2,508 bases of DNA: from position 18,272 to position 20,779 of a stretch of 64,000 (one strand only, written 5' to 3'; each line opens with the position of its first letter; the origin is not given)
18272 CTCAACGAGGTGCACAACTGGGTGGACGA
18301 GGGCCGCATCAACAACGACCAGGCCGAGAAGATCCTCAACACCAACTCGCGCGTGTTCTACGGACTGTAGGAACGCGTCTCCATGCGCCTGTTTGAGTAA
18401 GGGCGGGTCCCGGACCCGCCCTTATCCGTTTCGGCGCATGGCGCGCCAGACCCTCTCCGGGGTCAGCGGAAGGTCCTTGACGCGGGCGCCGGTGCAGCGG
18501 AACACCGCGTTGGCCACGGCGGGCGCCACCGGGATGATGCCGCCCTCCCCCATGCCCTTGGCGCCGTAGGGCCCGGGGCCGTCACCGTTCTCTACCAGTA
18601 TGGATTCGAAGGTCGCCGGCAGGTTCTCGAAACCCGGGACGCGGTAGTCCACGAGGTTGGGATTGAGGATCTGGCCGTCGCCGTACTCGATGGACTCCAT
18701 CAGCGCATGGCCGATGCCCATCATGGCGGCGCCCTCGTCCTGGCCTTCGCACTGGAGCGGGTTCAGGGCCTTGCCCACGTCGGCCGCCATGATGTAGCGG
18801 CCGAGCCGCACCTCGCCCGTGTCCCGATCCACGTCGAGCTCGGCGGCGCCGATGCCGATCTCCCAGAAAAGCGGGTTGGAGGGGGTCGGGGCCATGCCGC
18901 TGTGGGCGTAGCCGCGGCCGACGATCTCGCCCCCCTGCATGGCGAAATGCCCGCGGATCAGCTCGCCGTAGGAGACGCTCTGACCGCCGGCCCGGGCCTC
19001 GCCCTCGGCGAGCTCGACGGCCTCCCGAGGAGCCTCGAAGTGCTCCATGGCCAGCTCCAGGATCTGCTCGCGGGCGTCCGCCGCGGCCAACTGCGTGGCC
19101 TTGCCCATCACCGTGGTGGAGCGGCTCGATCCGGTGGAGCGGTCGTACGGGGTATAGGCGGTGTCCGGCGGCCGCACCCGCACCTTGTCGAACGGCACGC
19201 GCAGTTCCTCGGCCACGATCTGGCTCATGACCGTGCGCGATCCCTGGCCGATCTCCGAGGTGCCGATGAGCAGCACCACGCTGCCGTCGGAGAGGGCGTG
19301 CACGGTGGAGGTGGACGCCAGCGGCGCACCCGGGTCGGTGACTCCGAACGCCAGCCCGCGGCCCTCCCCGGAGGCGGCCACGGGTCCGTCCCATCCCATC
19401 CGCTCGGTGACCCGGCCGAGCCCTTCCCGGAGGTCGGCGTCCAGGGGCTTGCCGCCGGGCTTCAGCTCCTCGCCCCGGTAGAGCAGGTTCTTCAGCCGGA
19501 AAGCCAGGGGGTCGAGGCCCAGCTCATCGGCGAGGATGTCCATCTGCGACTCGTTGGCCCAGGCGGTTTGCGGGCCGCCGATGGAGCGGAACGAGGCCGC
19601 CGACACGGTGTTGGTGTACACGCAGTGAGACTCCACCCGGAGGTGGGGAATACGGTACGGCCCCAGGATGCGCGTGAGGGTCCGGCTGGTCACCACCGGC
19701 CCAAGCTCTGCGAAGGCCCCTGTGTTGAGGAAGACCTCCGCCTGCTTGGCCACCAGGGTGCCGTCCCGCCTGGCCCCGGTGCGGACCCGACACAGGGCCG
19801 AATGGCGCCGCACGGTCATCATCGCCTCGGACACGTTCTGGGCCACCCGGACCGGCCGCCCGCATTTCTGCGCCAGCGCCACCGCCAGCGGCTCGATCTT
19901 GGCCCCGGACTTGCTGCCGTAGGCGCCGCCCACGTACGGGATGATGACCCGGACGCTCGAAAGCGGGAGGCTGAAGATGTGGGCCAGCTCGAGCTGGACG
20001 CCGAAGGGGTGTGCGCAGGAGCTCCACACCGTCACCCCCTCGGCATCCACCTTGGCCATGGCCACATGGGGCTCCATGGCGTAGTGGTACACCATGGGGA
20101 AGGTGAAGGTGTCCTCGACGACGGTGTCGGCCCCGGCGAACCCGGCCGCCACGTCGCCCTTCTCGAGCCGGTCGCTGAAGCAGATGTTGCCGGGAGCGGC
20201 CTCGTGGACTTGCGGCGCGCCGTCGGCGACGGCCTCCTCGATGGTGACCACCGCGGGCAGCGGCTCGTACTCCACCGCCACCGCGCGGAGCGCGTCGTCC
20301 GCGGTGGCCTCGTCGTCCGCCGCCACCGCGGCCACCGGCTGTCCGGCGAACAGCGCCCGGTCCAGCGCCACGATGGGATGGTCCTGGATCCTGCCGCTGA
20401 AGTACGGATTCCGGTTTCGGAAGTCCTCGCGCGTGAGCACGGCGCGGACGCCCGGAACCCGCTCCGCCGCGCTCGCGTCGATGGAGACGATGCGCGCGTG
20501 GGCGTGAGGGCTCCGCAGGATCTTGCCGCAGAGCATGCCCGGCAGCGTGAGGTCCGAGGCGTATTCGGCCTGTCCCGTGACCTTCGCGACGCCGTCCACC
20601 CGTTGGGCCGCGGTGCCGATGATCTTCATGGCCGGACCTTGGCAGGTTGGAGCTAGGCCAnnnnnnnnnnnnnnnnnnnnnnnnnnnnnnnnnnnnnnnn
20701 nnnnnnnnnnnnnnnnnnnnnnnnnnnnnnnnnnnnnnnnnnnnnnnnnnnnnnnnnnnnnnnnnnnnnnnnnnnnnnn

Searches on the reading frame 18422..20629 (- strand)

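Call 7: search_protein_families(library=pfam, proteins=[window:18422-20629:-], max_evalue=0.01)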
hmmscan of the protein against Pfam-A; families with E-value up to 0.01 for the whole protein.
window:18422-20629:- (735 aa): 3 families
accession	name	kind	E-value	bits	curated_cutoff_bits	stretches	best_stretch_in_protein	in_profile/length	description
PF02738.23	MoCoBD_1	-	1.5e-75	253.9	27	1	141-382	1-244/244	Molybdopterin cofactor-binding domain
PF20256.3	MoCoBD_2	-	3.3e-63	214.3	27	1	425-671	28-283/283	Molybdopterin cofactor-binding domain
PF01315.27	Ald_Xan_dh_C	-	1.6e-29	102.9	31.3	1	18-125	1-110/110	Aldehyde oxidase and xanthine dehydrogenase, a/b hammerhead domain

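Call 8: search_protein_families(library=padloc, proteins=[window:18422-20629:-], max_evalue=0.001)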
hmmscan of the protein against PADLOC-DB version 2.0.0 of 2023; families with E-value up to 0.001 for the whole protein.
window:18422-20629:- (735 aa): 0 families
